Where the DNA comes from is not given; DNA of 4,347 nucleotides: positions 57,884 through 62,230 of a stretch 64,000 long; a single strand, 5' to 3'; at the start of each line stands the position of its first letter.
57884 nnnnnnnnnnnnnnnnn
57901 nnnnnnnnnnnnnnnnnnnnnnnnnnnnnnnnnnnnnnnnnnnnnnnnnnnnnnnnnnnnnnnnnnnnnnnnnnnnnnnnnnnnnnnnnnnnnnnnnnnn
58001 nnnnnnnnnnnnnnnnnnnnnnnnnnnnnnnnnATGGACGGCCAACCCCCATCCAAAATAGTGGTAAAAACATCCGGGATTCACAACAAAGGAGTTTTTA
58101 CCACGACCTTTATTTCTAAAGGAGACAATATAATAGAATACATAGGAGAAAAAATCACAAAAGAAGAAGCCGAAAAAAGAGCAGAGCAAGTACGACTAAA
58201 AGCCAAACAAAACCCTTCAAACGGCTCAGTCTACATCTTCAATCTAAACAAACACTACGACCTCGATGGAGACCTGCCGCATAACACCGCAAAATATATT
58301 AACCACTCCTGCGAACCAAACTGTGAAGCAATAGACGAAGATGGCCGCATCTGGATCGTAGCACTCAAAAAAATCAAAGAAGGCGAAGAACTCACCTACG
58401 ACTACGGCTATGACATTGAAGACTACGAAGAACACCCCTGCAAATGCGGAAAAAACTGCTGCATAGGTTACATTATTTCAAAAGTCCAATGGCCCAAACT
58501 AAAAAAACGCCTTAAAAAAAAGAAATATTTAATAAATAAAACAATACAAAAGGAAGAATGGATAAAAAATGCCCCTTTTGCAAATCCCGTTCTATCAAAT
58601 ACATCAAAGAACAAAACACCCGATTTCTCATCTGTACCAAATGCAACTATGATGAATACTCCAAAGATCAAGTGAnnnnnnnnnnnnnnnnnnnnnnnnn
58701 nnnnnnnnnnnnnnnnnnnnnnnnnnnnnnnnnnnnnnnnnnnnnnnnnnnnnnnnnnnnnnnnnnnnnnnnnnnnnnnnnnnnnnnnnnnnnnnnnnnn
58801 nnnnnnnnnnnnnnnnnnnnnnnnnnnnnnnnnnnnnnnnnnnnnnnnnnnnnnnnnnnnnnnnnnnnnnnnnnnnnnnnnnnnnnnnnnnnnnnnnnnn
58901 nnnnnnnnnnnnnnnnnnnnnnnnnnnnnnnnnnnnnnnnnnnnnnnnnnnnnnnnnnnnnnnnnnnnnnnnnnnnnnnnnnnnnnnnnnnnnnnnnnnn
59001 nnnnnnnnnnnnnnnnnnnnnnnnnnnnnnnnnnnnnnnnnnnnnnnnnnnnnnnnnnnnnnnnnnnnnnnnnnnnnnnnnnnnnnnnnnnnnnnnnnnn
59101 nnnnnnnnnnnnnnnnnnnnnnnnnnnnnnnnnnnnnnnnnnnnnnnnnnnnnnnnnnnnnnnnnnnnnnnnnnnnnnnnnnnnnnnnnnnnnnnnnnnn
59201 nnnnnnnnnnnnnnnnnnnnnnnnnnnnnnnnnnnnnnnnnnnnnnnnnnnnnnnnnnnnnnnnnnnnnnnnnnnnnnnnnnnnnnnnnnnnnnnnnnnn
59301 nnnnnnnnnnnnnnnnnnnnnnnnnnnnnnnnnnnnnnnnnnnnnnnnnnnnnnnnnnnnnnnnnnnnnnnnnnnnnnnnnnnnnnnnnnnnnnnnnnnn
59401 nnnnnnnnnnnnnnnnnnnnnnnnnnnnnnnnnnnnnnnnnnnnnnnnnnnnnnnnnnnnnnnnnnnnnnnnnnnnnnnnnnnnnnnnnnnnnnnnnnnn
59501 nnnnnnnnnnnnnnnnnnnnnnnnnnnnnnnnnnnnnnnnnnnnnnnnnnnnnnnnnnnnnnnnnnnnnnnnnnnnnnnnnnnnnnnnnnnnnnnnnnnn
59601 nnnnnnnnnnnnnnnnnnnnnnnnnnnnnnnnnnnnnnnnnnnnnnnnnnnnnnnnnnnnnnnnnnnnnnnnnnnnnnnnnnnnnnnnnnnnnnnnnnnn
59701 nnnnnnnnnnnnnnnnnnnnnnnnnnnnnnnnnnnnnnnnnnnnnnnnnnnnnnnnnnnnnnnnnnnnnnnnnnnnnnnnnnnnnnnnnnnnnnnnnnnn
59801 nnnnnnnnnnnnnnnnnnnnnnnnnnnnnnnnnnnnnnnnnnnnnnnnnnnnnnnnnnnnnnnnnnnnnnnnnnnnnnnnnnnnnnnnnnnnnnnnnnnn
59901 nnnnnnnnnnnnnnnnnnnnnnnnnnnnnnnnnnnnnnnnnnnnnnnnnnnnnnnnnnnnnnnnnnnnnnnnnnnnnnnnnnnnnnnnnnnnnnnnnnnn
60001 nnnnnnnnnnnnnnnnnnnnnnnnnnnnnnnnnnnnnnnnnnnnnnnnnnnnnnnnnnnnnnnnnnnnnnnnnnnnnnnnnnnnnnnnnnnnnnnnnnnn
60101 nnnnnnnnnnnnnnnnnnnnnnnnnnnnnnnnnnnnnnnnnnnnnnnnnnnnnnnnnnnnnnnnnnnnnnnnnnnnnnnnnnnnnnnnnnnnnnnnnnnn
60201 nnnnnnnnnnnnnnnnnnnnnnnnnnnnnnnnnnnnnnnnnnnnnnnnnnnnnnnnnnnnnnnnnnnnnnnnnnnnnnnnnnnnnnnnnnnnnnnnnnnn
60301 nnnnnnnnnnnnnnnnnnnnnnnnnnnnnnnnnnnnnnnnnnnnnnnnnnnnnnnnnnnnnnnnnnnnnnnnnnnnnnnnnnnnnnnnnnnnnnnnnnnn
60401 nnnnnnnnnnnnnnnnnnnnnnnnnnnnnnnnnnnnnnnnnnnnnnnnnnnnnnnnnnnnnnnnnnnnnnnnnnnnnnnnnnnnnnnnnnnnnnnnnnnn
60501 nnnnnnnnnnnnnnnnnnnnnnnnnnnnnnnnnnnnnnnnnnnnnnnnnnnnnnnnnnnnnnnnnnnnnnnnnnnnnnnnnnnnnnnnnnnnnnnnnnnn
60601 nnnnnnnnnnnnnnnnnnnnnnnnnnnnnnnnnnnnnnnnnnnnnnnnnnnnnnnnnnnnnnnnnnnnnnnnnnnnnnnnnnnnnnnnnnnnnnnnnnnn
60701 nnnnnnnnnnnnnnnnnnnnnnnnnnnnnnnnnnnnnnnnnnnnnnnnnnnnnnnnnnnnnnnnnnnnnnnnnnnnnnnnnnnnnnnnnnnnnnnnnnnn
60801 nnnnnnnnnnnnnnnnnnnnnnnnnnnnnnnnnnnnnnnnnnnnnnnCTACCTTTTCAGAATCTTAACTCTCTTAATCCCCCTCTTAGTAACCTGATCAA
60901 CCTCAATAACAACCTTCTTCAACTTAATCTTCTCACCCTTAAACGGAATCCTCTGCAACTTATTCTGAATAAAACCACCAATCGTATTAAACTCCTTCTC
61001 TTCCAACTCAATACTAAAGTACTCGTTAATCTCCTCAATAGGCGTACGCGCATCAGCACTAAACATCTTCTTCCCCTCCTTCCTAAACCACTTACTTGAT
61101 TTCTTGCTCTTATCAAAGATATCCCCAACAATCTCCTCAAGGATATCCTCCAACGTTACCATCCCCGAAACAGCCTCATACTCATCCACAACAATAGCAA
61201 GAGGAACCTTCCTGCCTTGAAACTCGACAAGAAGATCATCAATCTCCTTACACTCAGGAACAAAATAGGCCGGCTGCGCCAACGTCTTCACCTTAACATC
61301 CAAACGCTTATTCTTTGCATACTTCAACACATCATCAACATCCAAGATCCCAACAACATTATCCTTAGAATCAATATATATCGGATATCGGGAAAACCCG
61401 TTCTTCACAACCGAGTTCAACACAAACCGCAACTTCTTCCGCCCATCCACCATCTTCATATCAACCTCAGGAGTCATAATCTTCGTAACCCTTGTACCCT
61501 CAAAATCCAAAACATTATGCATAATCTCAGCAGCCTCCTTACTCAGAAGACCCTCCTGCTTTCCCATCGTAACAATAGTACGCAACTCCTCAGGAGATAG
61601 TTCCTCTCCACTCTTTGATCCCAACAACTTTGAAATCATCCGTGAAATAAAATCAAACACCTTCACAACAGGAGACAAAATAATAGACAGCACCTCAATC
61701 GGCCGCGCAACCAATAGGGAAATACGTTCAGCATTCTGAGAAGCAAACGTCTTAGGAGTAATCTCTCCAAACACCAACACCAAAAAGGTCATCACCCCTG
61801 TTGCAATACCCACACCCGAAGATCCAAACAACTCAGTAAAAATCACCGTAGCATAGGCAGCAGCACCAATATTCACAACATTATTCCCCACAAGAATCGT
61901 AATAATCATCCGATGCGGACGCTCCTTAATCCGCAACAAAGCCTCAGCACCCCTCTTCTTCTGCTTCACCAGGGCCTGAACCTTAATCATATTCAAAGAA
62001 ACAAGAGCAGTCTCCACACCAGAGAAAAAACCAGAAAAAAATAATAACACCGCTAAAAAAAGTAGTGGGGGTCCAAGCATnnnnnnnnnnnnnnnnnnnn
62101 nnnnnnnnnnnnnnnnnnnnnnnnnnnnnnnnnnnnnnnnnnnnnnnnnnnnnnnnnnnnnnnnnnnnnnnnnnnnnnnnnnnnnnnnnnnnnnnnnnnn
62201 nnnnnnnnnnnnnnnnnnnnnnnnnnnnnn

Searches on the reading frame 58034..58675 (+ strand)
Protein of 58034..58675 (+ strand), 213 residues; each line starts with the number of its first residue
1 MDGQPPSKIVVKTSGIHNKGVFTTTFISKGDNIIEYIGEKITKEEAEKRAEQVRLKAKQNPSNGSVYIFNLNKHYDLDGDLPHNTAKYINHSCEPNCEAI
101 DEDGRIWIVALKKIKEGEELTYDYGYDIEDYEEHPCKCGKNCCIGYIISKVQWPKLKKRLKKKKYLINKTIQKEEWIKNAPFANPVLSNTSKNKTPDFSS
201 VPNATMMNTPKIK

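Call 5: search_protein_families(library=pfam, proteins=[window:58034-58675:+], max_evalue=0.01)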
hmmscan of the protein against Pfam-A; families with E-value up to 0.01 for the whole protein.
window:58034-58675:+ (213 aa): 2 families
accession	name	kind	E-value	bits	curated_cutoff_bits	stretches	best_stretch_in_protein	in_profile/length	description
PF00856.33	SET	-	1.9e-25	89.7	22.4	1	19-125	2-105/105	SET domain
PF21549.2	PRDM2_PR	-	0.0035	17.5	27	1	18-128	12-116/123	PR domain zinc finger protein 2, PR domain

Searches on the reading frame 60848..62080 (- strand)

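Call 10: search_protein_families(library=ncbifam, proteins=[window:60848-62080:-], max_evalue=0.001)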
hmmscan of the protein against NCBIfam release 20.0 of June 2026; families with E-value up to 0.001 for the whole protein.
window:60848-62080:- (410 aa): 6 families
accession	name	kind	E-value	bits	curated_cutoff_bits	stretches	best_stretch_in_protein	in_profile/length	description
TIGR03520.1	GldE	subfamily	1.8e-79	267.7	376.05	1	9-407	1-405/408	gliding motility-associated protein GldE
NF008604.1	PRK11573.1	equivalog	5.1e-74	249.7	475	1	7-408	11-417/428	hypothetical protein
NF052568.1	PolamExpPaeASal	equivalog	3.9e-49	167.6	500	1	6-400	5-415/424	polyamine export protein PaeA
NF011675.0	PRK15094.1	equivalog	8.3e-43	146.8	379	1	144-406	18-278/292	CNNM family magnesium/cobalt transport protein CorC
TIGR01302.1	IMP_dehydrog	equivalog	4.1e-05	22.6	481.5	1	207-316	89-199/450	IMP dehydrogenase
NF041630.1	CBS_CbpB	equivalog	0.00079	19.3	125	0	196-262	9-75/143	cyclic-di-AMP-binding protein CbpB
